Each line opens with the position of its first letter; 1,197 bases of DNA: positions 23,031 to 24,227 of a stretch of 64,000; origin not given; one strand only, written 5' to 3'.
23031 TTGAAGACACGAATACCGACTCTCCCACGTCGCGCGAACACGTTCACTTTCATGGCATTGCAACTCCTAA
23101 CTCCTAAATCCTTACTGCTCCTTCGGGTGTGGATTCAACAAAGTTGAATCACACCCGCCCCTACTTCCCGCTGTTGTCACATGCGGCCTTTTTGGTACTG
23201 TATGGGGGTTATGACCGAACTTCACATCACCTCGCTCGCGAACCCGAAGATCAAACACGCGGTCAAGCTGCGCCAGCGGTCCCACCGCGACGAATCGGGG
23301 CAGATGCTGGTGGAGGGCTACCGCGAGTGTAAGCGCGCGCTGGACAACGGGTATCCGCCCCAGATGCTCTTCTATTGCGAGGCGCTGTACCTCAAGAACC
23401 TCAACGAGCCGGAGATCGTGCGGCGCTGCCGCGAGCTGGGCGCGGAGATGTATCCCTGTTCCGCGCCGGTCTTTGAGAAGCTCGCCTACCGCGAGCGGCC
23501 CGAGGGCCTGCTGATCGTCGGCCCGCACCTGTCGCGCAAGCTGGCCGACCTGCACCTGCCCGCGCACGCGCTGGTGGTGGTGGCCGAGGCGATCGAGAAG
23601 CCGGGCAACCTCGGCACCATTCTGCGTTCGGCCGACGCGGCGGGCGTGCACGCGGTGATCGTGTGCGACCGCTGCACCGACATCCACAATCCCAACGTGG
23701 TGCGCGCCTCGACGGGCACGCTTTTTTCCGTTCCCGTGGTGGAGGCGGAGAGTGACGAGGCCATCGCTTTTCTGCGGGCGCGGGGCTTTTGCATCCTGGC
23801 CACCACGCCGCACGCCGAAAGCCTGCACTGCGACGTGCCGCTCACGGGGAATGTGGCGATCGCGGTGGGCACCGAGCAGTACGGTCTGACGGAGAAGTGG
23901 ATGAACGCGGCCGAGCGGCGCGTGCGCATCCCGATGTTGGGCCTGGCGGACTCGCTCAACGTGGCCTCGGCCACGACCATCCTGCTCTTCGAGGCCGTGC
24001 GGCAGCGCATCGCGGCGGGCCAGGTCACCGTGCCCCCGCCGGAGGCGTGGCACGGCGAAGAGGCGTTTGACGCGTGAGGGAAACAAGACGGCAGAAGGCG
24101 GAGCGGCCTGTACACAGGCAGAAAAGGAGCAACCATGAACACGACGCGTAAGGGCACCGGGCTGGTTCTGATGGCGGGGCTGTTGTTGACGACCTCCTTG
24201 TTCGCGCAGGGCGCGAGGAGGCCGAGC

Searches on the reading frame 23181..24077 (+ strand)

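Call 66: search_protein_families(library=pfam, proteins=[window:23181-24077:+], max_evalue=0.0001)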
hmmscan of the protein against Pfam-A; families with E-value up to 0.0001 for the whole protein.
window:23181-24077:+ (298 aa): 2 families
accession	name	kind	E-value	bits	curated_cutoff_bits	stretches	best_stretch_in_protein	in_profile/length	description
PF00588.24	SpoU_methylase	-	2.6e-36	125.3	29.7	1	131-270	2-142/142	SpoU rRNA Methylase family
PF22435.1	MRM3-like_sub_bind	-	1.5e-19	70.7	27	1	21-111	1-83/84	MRM3-like substrate binding domain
